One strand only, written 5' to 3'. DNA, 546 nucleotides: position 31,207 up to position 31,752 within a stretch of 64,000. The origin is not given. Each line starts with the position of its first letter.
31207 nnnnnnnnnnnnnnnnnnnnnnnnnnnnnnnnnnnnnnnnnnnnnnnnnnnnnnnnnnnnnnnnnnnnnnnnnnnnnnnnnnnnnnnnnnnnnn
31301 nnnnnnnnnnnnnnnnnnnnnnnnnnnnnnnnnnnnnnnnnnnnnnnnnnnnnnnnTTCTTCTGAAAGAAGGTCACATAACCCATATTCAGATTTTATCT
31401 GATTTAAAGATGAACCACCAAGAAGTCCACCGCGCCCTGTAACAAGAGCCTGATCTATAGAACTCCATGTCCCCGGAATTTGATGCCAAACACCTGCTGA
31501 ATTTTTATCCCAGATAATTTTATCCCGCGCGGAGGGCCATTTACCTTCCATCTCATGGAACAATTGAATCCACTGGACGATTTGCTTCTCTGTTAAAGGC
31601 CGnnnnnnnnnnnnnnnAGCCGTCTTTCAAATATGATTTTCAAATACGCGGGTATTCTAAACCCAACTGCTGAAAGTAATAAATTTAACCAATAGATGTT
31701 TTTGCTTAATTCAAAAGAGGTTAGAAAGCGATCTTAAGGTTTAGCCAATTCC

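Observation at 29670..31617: Small islet with XRE regulator, two unannotatable ORFs and a convergent three-fold 85-aa repeat protein of low GC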

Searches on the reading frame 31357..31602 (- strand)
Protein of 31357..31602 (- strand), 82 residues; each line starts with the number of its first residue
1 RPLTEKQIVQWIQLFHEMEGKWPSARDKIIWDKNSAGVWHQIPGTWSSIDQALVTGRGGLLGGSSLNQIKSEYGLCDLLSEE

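Call 29: search_solved_structures(query=A1, max_evalue=10, show_alignments=4)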
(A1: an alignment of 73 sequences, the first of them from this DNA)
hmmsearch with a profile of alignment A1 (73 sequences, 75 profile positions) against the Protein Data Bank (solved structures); distinct sequences matched with E-value up to 10: 3.
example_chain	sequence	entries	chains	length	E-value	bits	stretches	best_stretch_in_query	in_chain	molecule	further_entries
7csq_B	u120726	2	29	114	1.2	12.1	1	30-54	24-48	Tumor necrosis factor receptor type 1-associated DEATH domain protein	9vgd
9vin_E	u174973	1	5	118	1.3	12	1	30-54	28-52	Tumor necrosis factor receptor type 1-associated DEATH domain protein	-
6ac0_A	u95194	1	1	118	1.3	12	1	30-54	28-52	Tumor necrosis factor receptor type 1-associated DEATH domain protein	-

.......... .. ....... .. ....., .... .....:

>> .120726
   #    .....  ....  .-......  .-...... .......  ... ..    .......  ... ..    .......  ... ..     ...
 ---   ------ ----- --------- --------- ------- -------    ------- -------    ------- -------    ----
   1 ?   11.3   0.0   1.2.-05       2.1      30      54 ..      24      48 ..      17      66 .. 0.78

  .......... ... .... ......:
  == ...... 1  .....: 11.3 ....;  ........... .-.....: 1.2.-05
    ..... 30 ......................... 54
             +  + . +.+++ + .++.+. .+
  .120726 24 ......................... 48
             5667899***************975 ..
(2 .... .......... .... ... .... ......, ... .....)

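Call 30: search_protein_families(library=pfam, alignment_id=A1, max_evalue=10)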
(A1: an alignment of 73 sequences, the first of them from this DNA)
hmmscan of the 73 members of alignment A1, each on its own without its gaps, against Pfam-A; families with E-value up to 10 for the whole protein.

A. member 1, seq(82 aa): 0 families

B. families by the number of members that match (of 73 scanned): 12 families
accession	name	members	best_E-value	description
PF13384.12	HTH_23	1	0.021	Homeodomain-like domain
PF04967.18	HTH_10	1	0.069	HTH DNA binding domain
PF11261.13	IRF-2BP1_2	1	0.12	Interferon regulatory factor 2-binding protein zinc finger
PF13309.12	HTH_22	1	0.14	HTH domain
PF08630.15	Dfp1_Him1_M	1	0.17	Dfp1/Him1, central region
PF17783.7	CvfB_WH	1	0.17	CvfB-like winged helix domain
PF06592.18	DUF1138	1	0.18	Protein of unknown function (DUF1138)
PF23214.1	SH3_CYT4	1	0.19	Mitochondrial protein cyt-4 SH3 domain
PF19410.4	DUF5980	1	0.2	Family of unknown function (DUF5980)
PF21937.1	Yop-YscD_ppl_2nd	1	0.23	YscD/CdsD-like Bon-like domain 2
PF05157.20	MshEN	1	0.24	MshEN domain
PF21863.2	HTH_67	1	1.5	Helix-turn-helix family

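Call 60: search_protein_representatives(alignment_id=A1)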
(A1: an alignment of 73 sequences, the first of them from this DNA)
Query: 73 sequences, 75 profile positions. Proteins with E-value up to 0.001 (for the whole library): 3648; up to 1e-10: 2897; up to 1e-30: 1453. The best 150 are listed.
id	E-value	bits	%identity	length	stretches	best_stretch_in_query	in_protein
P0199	0.0e+00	1157.4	-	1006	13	3-74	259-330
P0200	0.0e+00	1073.1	-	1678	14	1-71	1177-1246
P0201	0.0e+00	1045.3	-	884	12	1-73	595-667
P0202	0.0e+00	987.5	-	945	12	1-71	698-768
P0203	9.3e-296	970.5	-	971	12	2-68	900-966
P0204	1.4e-288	947.5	-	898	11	1-73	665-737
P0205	3.9e-286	939.7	-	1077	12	2-74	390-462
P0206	3.3e-285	936.7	-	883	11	1-73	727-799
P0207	2.2e-277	911.6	-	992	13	1-74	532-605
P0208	8.4e-275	903.4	-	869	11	2-74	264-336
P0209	1.5e-271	892.9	-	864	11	1-72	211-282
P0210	4.5e-268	881.8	-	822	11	1-69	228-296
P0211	1.6e-263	867.2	-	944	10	1-74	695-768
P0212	3.3e-257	847.0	-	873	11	1-74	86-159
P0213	3.8e-256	843.6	-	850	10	2-74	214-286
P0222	8.0e-232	765.7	-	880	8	1-74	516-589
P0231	1.2e-213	707.5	-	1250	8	1-75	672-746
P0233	2.6e-210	696.7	-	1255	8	1-74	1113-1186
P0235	1.0e-208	691.6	-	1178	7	2-73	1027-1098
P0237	4.8e-207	686.3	-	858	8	2-70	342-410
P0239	3.5e-203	673.9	-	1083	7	1-75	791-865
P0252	1.2e-195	649.7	-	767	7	1-67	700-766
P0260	1.1e-186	621.0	-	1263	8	1-72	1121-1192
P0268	6.7e-180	599.3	-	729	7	1-68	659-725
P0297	1.1e-156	524.9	-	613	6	1-71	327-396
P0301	2.3e-154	517.5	-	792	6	3-73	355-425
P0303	9.9e-153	512.2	-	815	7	1-74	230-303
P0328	1.2e-144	486.4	-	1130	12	2-69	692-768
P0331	3.2e-143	481.8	-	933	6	2-66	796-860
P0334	3.9e-142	478.3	-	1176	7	1-73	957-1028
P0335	8.5e-142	477.2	-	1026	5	1-74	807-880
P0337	3.5e-141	475.2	-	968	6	3-74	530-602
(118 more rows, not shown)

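Call 63: search_protein_families(library=pfam, proteins=[P0200, P0231, P0233, P0235, P0239, P0260, P0334, P0335], max_evalue=0.001)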
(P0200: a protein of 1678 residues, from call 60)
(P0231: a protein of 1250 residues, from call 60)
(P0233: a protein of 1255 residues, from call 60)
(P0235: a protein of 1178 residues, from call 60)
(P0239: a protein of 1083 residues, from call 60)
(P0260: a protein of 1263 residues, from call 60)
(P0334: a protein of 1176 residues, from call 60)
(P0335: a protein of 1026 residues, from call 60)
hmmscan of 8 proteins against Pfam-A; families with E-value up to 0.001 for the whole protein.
P0200 (1678 aa): 6 families
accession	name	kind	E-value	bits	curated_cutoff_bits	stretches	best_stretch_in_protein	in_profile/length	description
PF13156.12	Mrr_cat_2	-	1.6e-32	112.5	22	1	38-151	2-119/127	Restriction endonuclease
PF04851.21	ResIII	-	2.6e-21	76.7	22.5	1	164-350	3-163/164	Type III restriction enzyme, res subunit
PF00270.35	DEAD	-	6.3e-10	39.5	26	1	166-350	1-161/167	DEAD/DEAH box helicase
PF00271.37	Helicase_C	-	2.1e-06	28.4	23.5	1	495-564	43-109/110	Helicase conserved C-terminal domain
PF00176.29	SNF2-rel_dom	-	1.5e-05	24.7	24.9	1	191-349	25-163/290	SNF2-related domain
PF04471.18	Mrr_cat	-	7.2e-05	23.3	21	0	60-130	31-101/115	Restriction endonuclease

P0231 (1250 aa): 6 families
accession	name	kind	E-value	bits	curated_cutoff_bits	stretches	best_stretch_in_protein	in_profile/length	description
PF13156.12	Mrr_cat_2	-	9.1e-24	84.2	22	1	53-172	2-121/127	Restriction endonuclease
PF04851.21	ResIII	-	2.1e-23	83.4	22.5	1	184-370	3-163/164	Type III restriction enzyme, res subunit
PF00270.35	DEAD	-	1.7e-11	44.6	26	1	188-370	3-161/167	DEAD/DEAH box helicase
PF00271.37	Helicase_C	-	1.1e-08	35.7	23.5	1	461-573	11-108/110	Helicase conserved C-terminal domain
PF00176.29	SNF2-rel_dom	-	1e-05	25.2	24.9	1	188-369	1-163/290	SNF2-related domain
PF04471.18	Mrr_cat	-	2e-05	25.1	21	1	41-160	8-111/115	Restriction endonuclease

P0233 (1255 aa): 4 families
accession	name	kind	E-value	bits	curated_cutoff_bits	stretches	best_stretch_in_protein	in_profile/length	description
PF13156.12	Mrr_cat_2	-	4.7e-28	98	22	1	32-151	2-120/127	Restriction endonuclease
PF04851.21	ResIII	-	4.3e-19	69.5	22.5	1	163-348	2-163/164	Type III restriction enzyme, res subunit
PF00271.37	Helicase_C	-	5.7e-13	49.5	23.5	1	435-554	5-109/110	Helicase conserved C-terminal domain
PF00270.35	DEAD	-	2.8e-09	37.4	26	1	167-348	2-161/167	DEAD/DEAH box helicase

P0235 (1178 aa): 3 families
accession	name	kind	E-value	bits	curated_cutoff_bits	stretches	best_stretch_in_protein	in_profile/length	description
PF04851.21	ResIII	-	9.3e-13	48.9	22.5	1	155-347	3-161/164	Type III restriction enzyme, res subunit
PF13156.12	Mrr_cat_2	-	3.4e-11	43.6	22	1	23-107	8-86/127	Restriction endonuclease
PF00271.37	Helicase_C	-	1e-07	32.6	23.5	1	472-552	31-108/110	Helicase conserved C-terminal domain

P0239 (1083 aa): 1 family
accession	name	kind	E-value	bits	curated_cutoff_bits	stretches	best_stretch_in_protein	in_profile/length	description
PF04851.21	ResIII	-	1.4e-05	25.5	22.5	1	2-159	28-164/164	Type III restriction enzyme, res subunit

P0260 (1263 aa): 5 families
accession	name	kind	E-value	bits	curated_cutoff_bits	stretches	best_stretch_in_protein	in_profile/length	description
PF04851.21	ResIII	-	4.1e-16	59.7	22.5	1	184-369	2-161/164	Type III restriction enzyme, res subunit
PF13156.12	Mrr_cat_2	-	1.2e-11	45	22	1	44-136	2-85/127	Restriction endonuclease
PF00271.37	Helicase_C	-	5.2e-08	33.5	23.5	1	498-573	38-110/110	Helicase conserved C-terminal domain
PF00270.35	DEAD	-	2.2e-05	24.7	26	1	188-369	2-159/167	DEAD/DEAH box helicase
PF00176.29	SNF2-rel_dom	-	0.00076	19.1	24.9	0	228-369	44-162/290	SNF2-related domain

P0334 (1176 aa): 5 families
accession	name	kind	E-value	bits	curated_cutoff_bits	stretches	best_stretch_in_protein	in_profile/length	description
PF13156.12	Mrr_cat_2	-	2.8e-28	98.8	22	1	38-151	1-118/127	Restriction endonuclease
PF04851.21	ResIII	-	2.7e-20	73.4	22.5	1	164-350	2-163/164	Type III restriction enzyme, res subunit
PF00270.35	DEAD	-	1e-09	38.8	26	1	167-350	1-161/167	DEAD/DEAH box helicase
PF00271.37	Helicase_C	-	5.3e-06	27.1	23.5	1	492-564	40-109/110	Helicase conserved C-terminal domain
PF00176.29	SNF2-rel_dom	-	1.5e-05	24.7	24.9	1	188-349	21-163/290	SNF2-related domain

P0335 (1026 aa): 4 families
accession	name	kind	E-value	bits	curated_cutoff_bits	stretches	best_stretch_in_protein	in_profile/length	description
PF13156.12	Mrr_cat_2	-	7.7e-33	113.5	22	1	40-153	1-118/127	Restriction endonuclease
PF04851.21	ResIII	-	1.3e-20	74.3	22.5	1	169-351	4-163/164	Type III restriction enzyme, res subunit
PF00271.37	Helicase_C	-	2.6e-07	31.3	23.5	1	449-557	16-109/110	Helicase conserved C-terminal domain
PF04471.18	Mrr_cat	-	0.00027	21.5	21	1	29-126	7-93/115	Restriction endonuclease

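Call 72: search_protein_families(library=pfam, proteins=[P0328, P0303, P0301, P0337, P0331, P0222, P0237, P0252, P0268, P0297], max_evalue=0.01)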
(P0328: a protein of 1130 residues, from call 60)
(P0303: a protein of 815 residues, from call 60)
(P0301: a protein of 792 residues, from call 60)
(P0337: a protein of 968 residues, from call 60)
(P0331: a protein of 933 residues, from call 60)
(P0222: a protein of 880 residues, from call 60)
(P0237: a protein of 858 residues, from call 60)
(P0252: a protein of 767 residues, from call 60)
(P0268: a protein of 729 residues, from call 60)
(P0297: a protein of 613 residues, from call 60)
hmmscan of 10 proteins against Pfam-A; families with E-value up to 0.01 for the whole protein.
P0328 (1130 aa): 1 family
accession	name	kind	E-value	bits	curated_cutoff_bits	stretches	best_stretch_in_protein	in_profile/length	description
PF18780.6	HNH_repeat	-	8.4e-06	26.5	26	0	368-403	2-32/54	Homing endonuclease associated repeat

P0303 (815 aa): 0 families

P0301 (792 aa): 1 family
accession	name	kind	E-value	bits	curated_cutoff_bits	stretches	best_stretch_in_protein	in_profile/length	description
PF00271.37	Helicase_C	-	5.2e-08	33.6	23.5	1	183-251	44-109/110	Helicase conserved C-terminal domain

P0337 (968 aa): 2 families
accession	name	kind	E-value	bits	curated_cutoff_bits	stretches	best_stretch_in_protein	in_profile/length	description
PF04851.21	ResIII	-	9.3e-08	32.6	22.5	1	5-176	21-162/164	Type III restriction enzyme, res subunit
PF00270.35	DEAD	-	1e-05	25.7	26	1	9-177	16-161/167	DEAD/DEAH box helicase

P0331 (933 aa): 4 families
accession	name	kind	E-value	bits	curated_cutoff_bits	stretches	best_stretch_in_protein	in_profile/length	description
PF04851.21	ResIII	-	8.5e-11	42.5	22.5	1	32-219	3-163/164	Type III restriction enzyme, res subunit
PF00271.37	Helicase_C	-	1.7e-06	28.7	23.5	1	301-409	11-108/110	Helicase conserved C-terminal domain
PF00270.35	DEAD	-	0.00012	22.3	26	1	56-219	18-161/167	DEAD/DEAH box helicase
PF25590.1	DUF7936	-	0.0012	20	27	0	639-668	53-75/103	Domain of unknown function (DUF7936)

P0222 (880 aa): 6 families
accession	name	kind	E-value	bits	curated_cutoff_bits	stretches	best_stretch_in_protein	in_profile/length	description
PF00271.37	Helicase_C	-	9.3e-11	42.4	23.5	1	82-194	5-109/110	Helicase conserved C-terminal domain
PF13711.11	DUF4160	-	0.00027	21.5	23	0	511-532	37-58/65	Domain of unknown function (DUF4160)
PF21937.1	Yop-YscD_ppl_2nd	-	0.0039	17.3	27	0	539-567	31-57/67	YscD/CdsD-like Bon-like domain 2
PF20060.4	DUF6459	-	0.0048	17.7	27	0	649-673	13-37/105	Family of unknown function (DUF6459)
PF16543.10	DFRP_C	-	0.0052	17.7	27.5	0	646-681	3-37/88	DRG Family Regulatory Proteins, Tma46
PF08939.15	Bles03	-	0.0086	16.4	23.1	0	582-611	137-166/255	Basophilic leukemia-expressed protein Bles03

P0237 (858 aa): 0 families

P0252 (767 aa): 1 family
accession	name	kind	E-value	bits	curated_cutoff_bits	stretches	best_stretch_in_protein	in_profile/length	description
PF00271.37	Helicase_C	-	6.1e-09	36.5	23.5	1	81-153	37-109/110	Helicase conserved C-terminal domain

P0268 (729 aa): 1 family
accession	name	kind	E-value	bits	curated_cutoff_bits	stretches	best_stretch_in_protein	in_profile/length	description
PF16543.10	DFRP_C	-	0.0015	19.4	27.5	0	641-677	3-38/88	DRG Family Regulatory Proteins, Tma46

P0297 (613 aa): 0 families

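Call 84: search_protein_families(library=ncbifam, proteins=[P0328], max_evalue=0.01)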
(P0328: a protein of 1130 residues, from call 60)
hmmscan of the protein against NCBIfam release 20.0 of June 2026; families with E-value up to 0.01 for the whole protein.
P0328 (1130 aa): 0 families

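Call 91: search_protein_families(library=padloc, proteins=[P0335, P0200, P0231, P0233, P0331], max_evalue=0.001)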
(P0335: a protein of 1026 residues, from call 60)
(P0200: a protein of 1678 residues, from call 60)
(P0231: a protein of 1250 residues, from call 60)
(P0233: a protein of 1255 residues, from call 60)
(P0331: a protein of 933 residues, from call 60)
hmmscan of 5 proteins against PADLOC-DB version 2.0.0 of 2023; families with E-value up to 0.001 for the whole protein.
P0335 (1026 aa): 9 families
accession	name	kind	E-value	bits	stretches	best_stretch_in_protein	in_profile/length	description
PDLC03597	REase_MTase_IIG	-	6.7e-152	505.9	1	24-613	19-652/1646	Type IIG restriction enzyme-methyltransferase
PDLC03051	REase_MTase_I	-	2.2e-96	321.4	1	11-613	13-657/1591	Type I restriction enzyme-methyltransferase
PDLC02707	PbeA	-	7.5e-23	79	1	162-577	246-638/672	PbeA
PDLC02704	PbeA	-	4.2e-16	56.6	2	157-409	251-468/682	PbeA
PDLC02706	PbeA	-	5e-13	46.5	2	187-399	285-472/722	PbeA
PDLC02703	PbeA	-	5.5e-09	33.2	1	156-216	234-290/626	PbeA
PDLC03658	mREase_IV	-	2e-06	23.9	1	508-567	496-555/953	Type IV methyl-directed restriction enzyme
PDLC03049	REase_I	-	4.9e-06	22.8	0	168-214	167-214/807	Type I restriction enzyme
PDLC03659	mREase_IV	-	8.9e-05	18.5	0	503-573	499-567/945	Type IV methyl-directed restriction enzyme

P0200 (1678 aa): 7 families
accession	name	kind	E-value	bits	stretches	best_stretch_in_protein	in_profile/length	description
PDLC03597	REase_MTase_IIG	-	1.5e-149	498.1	1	14-613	11-645/1646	Type IIG restriction enzyme-methyltransferase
PDLC03051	REase_MTase_I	-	1.1e-81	272.6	1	22-619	31-656/1591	Type I restriction enzyme-methyltransferase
PDLC02707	PbeA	-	1.9e-23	81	1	155-582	243-635/672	PbeA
PDLC02706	PbeA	-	6.6e-18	62.6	2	84-380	193-457/722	PbeA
PDLC02704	PbeA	-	7.2e-16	55.8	2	156-414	246-471/682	PbeA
PDLC01439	typeIV_DinG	-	1.3e-07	28.7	0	302-360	181-223/575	CAS-IV-A; associated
PDLC02703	PbeA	-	4.5e-06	23.5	0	526-584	561-619/626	PbeA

P0231 (1250 aa): 10 families
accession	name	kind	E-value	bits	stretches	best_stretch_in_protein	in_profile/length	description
PDLC03597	REase_MTase_IIG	-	2e-122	408.2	1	32-630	16-652/1646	Type IIG restriction enzyme-methyltransferase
PDLC03051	REase_MTase_I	-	2.6e-79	264.8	1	35-629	30-656/1591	Type I restriction enzyme-methyltransferase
PDLC02707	PbeA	-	6.1e-24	82.6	2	173-422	241-457/672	PbeA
PDLC02704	PbeA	-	6.1e-19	65.9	2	167-419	240-459/682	PbeA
PDLC02706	PbeA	-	8.3e-14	49.1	1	188-418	273-474/722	PbeA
PDLC02703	PbeA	-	1.9e-08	31.4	0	182-233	244-291/626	PbeA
PDLC03049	REase_I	-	4.5e-07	26.2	1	325-418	281-359/807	Type I restriction enzyme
PDLC03658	mREase_IV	-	2.9e-06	23.3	1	509-583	483-554/953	Type IV methyl-directed restriction enzyme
PDLC02705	PbeA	-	0.00076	15.7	0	537-582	583-628/691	PbeA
PDLC01439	typeIV_DinG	-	0.00086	16.1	0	182-247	13-77/575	CAS-IV-A; associated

P0233 (1255 aa): 8 families
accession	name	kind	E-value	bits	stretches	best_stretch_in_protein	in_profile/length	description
PDLC03597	REase_MTase_IIG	-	4.6e-123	410.3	1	12-611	16-649/1646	Type IIG restriction enzyme-methyltransferase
PDLC03051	REase_MTase_I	-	8e-70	233.3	1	16-623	31-669/1591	Type I restriction enzyme-methyltransferase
PDLC02707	PbeA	-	1.2e-15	55.2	1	158-584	246-648/672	PbeA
PDLC02704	PbeA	-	4.7e-13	46.5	1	153-585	243-662/682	PbeA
PDLC02706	PbeA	-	5.4e-12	43.1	1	181-410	283-488/722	PbeA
PDLC02703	PbeA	-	1.2e-07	28.8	0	500-567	545-610/626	PbeA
PDLC01439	typeIV_DinG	-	9.2e-07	25.9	0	154-228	6-78/575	CAS-IV-A; associated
PDLC03049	REase_I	-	0.0001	18.4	0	299-408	277-369/807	Type I restriction enzyme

P0331 (933 aa): 7 families
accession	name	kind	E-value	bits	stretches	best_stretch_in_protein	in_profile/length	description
PDLC03597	REase_MTase_IIG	-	9.4e-66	220.3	2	31-275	166-430/1646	Type IIG restriction enzyme-methyltransferase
PDLC03051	REase_MTase_I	-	1.2e-42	143.3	2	45-271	187-435/1591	Type I restriction enzyme-methyltransferase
PDLC02707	PbeA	-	4.4e-12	43.4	1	349-414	559-621/672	PbeA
PDLC02704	PbeA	-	7.9e-10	35.8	1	348-433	572-656/682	PbeA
PDLC02706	PbeA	-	1e-09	35.6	1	358-418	607-668/722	PbeA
PDLC03049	REase_I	-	5.3e-07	26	1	168-266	275-361/807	Type I restriction enzyme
PDLC03659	mREase_IV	-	4.1e-05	19.6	1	178-424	336-565/945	Type IV methyl-directed restriction enzyme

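Call 95: search_protein_families(library=pfam, alignment_id=A4, max_evalue=10)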
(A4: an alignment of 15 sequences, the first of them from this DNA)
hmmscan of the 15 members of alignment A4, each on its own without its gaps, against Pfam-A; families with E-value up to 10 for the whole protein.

A. member 1, seq(81 aa): 0 families

B. families by the number of members that match (of 15 scanned): 4 families
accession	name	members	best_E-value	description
PF17892.7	Cadherin_5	1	0.054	Cadherin-like domain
PF18780.6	HNH_repeat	1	0.089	Homing endonuclease associated repeat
PF18980.5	DUF5716_C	1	0.14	Family of unknown function (DUF5716) C-terminal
PF19410.4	DUF5980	1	0.21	Family of unknown function (DUF5980)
